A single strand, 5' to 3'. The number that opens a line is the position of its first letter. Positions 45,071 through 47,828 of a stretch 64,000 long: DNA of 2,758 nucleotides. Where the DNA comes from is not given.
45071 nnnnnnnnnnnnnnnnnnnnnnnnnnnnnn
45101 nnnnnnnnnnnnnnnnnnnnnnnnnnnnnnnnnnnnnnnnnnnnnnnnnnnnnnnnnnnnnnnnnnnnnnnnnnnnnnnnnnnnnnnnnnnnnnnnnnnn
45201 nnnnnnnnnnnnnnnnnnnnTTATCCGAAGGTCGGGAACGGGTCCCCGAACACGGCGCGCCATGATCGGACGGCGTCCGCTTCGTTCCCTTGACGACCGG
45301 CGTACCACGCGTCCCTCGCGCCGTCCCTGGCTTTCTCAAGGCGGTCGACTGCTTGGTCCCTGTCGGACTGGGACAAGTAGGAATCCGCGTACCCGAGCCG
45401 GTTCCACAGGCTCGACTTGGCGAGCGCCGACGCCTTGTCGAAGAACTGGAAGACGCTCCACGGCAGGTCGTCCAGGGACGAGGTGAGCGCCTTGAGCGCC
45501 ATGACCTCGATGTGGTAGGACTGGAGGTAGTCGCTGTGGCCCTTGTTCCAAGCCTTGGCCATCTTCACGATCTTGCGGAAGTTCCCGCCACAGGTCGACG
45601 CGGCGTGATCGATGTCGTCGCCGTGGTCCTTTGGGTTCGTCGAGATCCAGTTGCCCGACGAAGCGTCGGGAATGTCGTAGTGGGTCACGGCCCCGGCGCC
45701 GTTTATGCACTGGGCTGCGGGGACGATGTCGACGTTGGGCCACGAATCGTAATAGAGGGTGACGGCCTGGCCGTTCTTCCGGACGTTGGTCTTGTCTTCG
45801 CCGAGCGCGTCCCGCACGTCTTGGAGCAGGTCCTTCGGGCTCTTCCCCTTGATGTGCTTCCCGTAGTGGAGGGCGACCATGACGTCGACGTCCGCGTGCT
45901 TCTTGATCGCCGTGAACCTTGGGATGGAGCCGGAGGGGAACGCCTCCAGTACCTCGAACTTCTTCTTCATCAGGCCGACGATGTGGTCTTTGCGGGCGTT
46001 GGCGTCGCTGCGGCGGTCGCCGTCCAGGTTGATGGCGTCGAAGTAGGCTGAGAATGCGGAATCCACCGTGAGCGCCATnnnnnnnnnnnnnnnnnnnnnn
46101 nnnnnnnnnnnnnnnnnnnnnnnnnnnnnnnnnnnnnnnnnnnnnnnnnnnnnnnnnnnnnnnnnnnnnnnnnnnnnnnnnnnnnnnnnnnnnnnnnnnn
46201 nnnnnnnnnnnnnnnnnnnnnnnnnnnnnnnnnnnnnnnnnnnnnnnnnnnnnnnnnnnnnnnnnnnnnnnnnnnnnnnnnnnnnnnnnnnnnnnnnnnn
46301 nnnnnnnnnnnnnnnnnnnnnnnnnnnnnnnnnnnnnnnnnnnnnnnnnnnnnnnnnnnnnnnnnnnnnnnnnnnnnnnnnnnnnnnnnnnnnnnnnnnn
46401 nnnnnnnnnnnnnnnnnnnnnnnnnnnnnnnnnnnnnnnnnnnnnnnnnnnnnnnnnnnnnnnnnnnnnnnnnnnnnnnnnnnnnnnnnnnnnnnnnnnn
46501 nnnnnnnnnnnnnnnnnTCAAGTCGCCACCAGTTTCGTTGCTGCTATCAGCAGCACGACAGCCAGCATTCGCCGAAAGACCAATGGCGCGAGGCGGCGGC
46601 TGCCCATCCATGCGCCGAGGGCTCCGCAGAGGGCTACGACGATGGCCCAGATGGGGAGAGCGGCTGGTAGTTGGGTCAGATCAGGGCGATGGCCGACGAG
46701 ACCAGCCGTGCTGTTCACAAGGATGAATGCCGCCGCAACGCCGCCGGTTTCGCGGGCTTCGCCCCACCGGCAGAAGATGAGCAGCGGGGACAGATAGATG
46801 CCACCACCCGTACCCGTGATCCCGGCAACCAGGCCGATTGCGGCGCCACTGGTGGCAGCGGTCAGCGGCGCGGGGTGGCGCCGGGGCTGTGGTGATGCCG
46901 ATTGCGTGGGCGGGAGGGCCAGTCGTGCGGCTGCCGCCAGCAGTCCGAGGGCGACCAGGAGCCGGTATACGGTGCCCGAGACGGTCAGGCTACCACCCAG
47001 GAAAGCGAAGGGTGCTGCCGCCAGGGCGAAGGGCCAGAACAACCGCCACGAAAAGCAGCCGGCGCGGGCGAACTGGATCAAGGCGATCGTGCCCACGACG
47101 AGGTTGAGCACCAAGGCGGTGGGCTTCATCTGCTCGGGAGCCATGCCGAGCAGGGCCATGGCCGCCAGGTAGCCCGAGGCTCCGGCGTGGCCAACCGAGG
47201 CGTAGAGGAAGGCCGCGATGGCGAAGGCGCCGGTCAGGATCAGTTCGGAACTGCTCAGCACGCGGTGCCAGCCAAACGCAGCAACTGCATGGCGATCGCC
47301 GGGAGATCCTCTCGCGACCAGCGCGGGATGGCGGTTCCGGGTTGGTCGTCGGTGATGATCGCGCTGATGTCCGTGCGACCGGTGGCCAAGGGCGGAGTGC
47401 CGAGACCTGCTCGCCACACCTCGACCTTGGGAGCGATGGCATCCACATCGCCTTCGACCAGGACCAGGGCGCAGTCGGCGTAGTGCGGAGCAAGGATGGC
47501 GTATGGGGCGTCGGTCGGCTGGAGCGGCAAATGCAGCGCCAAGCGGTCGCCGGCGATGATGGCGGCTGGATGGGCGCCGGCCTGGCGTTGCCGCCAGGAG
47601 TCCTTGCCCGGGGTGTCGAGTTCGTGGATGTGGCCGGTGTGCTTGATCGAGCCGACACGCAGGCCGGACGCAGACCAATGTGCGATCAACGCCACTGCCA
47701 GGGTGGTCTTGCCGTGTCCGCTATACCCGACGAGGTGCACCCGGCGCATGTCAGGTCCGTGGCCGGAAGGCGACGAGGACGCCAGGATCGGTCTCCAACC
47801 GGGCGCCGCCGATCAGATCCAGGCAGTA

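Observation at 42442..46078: Tight operon of three paralogous SMODS-type nucleotidyltransferases around one 4-TM effector: atypical multi-cyclase CBASS-like module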

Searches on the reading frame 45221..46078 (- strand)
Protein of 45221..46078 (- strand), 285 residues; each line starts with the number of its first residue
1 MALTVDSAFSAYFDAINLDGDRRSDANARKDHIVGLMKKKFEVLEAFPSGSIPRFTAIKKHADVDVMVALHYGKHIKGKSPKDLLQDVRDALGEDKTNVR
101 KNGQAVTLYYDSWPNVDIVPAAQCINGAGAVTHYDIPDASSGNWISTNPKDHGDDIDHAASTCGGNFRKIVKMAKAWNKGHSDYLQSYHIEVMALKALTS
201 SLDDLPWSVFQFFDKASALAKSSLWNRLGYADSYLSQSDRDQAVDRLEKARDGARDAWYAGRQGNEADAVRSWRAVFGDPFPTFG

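Call 3: search_protein_families(library=pfam, proteins=[window:45221-46078:-], max_evalue=1)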
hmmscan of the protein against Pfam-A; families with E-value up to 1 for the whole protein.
window:45221-46078:- (285 aa): 3 families
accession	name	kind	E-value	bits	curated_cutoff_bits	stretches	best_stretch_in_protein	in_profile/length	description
PF18144.7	SMODS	-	1.8e-17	64.5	26.5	1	4-156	2-160/164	Second Messenger Oligonucleotide or Dinucleotide Synthetase domain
PF14559.12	TPR_19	-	0.011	16.5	25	1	211-256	12-57/68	Tetratricopeptide repeat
PF13424.12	TPR_12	-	0.13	13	30.1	1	224-255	45-76/77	Tetratricopeptide repeat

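Call 4: search_protein_families(library=padloc, proteins=[window:45221-46078:-], max_evalue=1)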
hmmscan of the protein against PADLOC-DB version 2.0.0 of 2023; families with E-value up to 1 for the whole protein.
window:45221-46078:- (285 aa): 39 families (the best 25 are shown)
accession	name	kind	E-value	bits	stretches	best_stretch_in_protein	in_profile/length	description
PDLC00823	Cyclase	-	2.8e-97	323.8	1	1-285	1-285/285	oligonucleotide-cyclase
PDLC00809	Cyclase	-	3e-44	149.8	1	3-283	2-294/295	oligonucleotide-cyclase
PDLC00776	Cyclase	-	3.3e-35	119.9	1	1-283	1-285/287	oligonucleotide-cyclase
PDLC00818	Cyclase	-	6.6e-33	112.6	1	4-282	2-293/322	oligonucleotide-cyclase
PDLC00802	Cyclase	-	2.4e-29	100.6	2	95-284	136-331/332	oligonucleotide-cyclase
PDLC00786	Cyclase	-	7.2e-28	95.8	1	4-282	2-292/293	oligonucleotide-cyclase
PDLC00796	Cyclase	-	1.3e-27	95.2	1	5-283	3-286/432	oligonucleotide-cyclase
PDLC00820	Cyclase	-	2.4e-23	80.9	1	13-284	11-278/324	oligonucleotide-cyclase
PDLC00773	Cyclase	-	4.7e-21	73.7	2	43-194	45-199/334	oligonucleotide-cyclase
PDLC00814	Cyclase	-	9.2e-21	72.5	1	4-283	4-292/295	oligonucleotide-cyclase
PDLC00805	Cyclase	-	9.7e-21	72.5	1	7-280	27-312/314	oligonucleotide-cyclase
PDLC00822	Cyclase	-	1.3e-18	65.5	2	136-283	186-344/375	oligonucleotide-cyclase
PDLC00792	Cyclase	-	8e-18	62.7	1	5-198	3-201/236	oligonucleotide-cyclase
PDLC00779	Cyclase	-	1e-16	59.2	2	117-280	139-296/345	oligonucleotide-cyclase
PDLC00808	Cyclase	-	2.8e-16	57.7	2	38-235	46-252/325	oligonucleotide-cyclase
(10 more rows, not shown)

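Call 5: search_protein_families(library=ncbifam, proteins=[window:45221-46078:-], max_evalue=1)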
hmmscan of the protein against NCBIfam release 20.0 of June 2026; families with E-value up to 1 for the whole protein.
window:45221-46078:- (285 aa): 4 families
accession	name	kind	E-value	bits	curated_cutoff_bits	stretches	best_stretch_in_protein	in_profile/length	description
NF041117.1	CBASS_cyclase_b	equivalog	7.7e-46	156.9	200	1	22-278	14-275/275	CBASS oligonucleotide cyclase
NF041116.1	CBASS_cyclase_a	equivalog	1e-18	67.5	200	2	14-213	10-228/317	CBASS oligonucleotide cyclase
NF041078.1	cGAS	equivalog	0.035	13.2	150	1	141-282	195-339/339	CBASS cGAMP synthase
TIGR03671.1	cca_archaeal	equivalog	0.14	10.9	281.3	1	37-133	34-130/410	CCA tRNA nucleotidyltransferase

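Call 8: search_solved_structures(query=window:45221-46078:-, max_evalue=0.01)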
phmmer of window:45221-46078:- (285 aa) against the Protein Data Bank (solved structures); distinct sequences matched with E-value up to 0.01: 7.
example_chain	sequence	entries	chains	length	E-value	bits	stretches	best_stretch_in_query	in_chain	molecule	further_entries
6p82_A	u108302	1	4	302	3e-26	95.6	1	2-282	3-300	Nucleotidyltransferase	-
6p8u_A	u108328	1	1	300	7.2e-26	94.3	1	3-282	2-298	Nucleotidyltransferase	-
6p8j_C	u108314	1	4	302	5.7e-25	91.4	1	2-282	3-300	Nucleotidyltransferase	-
9sa4_A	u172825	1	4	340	9.6e-10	41.4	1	60-282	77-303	CD-NTase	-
9sa5_A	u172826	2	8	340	3.5e-09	39.6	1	61-282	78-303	CD-NTase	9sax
9ntn_G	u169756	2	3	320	1.5e-05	27.7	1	32-239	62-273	CdnD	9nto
6p80_A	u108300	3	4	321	3.4e-05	26.5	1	23-236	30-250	E. coli MS115-1 NucC | E. coli MS115-1 CdnC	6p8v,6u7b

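Call 34: find_homologous_proteins(query=window:45221-46078:-)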
Query window:45221-46078:- (285 aa): 603 proteins with E <= 0.001 among 2157 candidates; the best 120 are listed.
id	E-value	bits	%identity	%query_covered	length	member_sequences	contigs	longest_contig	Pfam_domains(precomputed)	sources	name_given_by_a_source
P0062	1.3e-176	604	92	100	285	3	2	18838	PF18144.8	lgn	-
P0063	4.3e-127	441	67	100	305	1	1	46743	PF18144.8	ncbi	-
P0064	2.8e-122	426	65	100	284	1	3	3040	PF18144.8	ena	-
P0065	3.4e-113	396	61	100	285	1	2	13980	PF18144.8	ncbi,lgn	-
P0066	3.9e-113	396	61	100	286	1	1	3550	PF18144.8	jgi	jgi:hypothetical protein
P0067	8.5e-112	391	58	100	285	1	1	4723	PF18144.8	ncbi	-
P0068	2.1e-110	387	58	100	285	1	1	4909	PF18144.8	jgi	-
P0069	2.8e-110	386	56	100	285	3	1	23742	PF18144.8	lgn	-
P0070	5.1e-110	385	60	100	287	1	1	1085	PF18144.8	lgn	-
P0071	7.1e-110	385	59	100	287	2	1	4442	PF18144.8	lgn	-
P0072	8.9e-110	385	58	100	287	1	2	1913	PF18144.8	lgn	-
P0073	1.7e-109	384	59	100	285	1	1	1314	PF18144.8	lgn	-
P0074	2.1e-109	383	57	100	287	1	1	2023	PF18144.8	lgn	-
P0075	3.6e-109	383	58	100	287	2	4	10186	PF18144.8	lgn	-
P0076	5.8e-109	382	57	100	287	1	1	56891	PF18144.8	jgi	jgi:hypothetical protein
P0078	3.0e-108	380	56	100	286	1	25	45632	PF18144.8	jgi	jgi:hypothetical protein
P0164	7.9e-100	352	52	100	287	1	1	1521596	PF18144.8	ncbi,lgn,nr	ncbi:MAG: nucleotidyltransferase [Gammaproteobacteria bacterium]|nr:nucleotidyltransferase [Gammapro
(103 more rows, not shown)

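Call 35: find_encoding_contigs(protein=P0063, flank=5000, max_places=2)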
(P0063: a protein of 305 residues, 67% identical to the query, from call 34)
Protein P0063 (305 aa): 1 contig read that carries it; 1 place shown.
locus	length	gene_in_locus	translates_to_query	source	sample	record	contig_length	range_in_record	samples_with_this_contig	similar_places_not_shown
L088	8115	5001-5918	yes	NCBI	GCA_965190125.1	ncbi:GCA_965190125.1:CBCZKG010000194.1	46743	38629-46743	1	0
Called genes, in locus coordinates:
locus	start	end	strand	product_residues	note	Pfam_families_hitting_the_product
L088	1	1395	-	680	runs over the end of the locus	PF00122:E1-E2_ATPase, PF00702:Hydrolase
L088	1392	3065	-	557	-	PF03814:KdpA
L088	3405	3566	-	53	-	-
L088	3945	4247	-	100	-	PF07394:DUF1501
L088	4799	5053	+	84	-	-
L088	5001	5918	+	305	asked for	PF18144:SMODS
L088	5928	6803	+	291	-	PF18144:SMODS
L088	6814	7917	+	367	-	PF18159:S_4TM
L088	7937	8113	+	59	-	?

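Call 36: find_encoding_contigs(protein=P0065, flank=5000, max_places=2)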
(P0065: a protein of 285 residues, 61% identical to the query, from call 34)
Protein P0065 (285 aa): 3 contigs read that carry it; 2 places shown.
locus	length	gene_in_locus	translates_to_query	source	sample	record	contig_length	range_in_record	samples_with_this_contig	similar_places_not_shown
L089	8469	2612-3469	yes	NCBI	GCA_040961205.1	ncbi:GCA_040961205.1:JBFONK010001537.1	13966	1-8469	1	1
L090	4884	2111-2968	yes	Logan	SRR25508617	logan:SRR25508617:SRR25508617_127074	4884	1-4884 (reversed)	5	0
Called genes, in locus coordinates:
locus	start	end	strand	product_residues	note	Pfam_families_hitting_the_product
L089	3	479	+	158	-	?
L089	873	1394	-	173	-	-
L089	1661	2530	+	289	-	PF18144:SMODS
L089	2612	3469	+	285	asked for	PF18144:SMODS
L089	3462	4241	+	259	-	-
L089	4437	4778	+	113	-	-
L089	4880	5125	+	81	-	-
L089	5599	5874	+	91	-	-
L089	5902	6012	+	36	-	-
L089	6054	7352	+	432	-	PF18928:DUF5677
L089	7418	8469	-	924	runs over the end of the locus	PF20464:MmeI_N, PF20465:MmeI_hel, PF02384:N6_Mtase (weak), PF20473:MmeI_Mtase, PF20466:MmeI_TRD, PF20467:MmeI_C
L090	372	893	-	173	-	-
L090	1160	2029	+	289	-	PF18144:SMODS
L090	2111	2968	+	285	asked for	PF18144:SMODS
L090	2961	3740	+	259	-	-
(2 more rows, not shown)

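Call 53: search_protein_families(library=padloc, proteins=[L089:3462-4241:+], max_evalue=0.001)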
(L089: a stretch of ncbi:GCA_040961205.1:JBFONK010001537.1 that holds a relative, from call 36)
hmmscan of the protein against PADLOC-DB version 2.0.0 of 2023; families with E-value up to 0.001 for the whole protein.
L089:3462-4241:+ (259 aa): 2 families
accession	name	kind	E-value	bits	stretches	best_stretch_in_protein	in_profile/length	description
PDLC00719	Effector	-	1.2e-91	304.7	1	7-258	3-255/256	4TM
PDLC00726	Effector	-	4e-27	93.3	1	7-258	3-256/258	4TM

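Call 56: find_encoding_contigs(protein=P0078, flank=4000, max_places=3)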
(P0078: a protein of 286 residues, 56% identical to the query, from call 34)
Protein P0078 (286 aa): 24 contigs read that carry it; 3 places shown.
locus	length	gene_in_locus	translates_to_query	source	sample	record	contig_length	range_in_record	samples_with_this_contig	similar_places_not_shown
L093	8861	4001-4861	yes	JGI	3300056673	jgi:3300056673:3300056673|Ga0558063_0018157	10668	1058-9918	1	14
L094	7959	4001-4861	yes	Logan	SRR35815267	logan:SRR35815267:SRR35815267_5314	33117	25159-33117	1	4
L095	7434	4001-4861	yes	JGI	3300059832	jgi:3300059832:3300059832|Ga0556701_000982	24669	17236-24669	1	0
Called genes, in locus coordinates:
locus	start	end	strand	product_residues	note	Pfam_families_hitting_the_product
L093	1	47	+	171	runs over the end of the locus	-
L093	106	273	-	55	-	-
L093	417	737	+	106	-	PF13560:HTH_31, PF12844:HTH_19 (weak), PF01381:HTH_3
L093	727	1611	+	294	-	PF06114:Peptidase_M78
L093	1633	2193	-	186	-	PF03167:UDG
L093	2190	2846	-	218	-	-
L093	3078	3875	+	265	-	PF18144:SMODS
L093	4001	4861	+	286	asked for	PF18144:SMODS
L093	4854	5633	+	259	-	-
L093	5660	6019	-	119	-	PF02452:PemK_toxin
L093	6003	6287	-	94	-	PF01402:RHH_1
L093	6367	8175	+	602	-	PF00239:Resolvase, PF07508:Recombinase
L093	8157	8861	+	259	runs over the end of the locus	-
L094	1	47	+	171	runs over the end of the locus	-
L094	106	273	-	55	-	-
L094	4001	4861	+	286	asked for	PF18144:SMODS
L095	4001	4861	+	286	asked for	PF18144:SMODS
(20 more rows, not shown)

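Call 57: find_encoding_contigs(protein=P0164, flank=4000, max_places=2)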
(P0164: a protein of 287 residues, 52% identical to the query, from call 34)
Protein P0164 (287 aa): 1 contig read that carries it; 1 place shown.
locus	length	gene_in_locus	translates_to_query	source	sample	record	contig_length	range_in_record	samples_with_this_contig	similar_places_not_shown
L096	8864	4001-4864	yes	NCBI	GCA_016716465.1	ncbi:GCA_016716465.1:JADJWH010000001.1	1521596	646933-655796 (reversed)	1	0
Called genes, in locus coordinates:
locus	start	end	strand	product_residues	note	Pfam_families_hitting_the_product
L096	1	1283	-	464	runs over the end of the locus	PF13167:GTP-bdg_N, PF02421:FeoB_N (faint), PF16360:GTP-bdg_M, PF01926:MMR_HSR1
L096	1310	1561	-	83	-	PF17209:Hfq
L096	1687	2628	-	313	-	PF01745:IPT (faint), PF01715:IPPT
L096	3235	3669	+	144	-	-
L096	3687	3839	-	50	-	-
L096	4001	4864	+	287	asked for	PF18144:SMODS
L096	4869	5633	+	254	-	-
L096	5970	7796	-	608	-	PF10124:Mu-like_gpT (faint), PF25209:Phage_capsid_4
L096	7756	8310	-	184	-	-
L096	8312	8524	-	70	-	-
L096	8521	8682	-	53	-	-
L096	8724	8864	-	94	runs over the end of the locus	-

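Call 96: find_encoding_contigs(protein=P0062, flank=7000, max_places=3)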
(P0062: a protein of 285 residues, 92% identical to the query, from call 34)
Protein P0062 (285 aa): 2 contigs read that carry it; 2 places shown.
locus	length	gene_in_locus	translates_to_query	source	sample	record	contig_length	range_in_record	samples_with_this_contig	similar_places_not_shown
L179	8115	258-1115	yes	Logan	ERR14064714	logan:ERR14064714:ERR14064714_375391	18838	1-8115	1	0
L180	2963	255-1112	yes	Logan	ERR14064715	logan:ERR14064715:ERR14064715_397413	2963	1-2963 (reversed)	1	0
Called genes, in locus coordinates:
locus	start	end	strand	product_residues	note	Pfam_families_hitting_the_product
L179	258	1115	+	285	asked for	PF18144:SMODS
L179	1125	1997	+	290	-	PF18144:SMODS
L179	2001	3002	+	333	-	PF18159:S_4TM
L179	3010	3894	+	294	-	PF18144:SMODS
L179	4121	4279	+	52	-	-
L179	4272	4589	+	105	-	-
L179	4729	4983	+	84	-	-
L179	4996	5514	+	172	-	PF01850:PIN (weak)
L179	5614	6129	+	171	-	-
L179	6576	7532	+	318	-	PF00589:Phage_integrase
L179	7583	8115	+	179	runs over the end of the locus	PF13521:AAA_28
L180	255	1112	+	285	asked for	PF18144:SMODS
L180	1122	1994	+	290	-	PF18144:SMODS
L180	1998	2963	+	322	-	?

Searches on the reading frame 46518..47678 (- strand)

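Call 47: search_protein_families(library=pfam, proteins=[window:46518-47678:-], max_evalue=0.001)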
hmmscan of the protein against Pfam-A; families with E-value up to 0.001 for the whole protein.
window:46518-47678:- (386 aa): 1 family
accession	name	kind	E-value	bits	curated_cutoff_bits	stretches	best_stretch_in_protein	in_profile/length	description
PF01925.25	TauE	-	7e-27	95.1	32.6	1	150-383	3-237/237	Sulfite exporter TauE/SafE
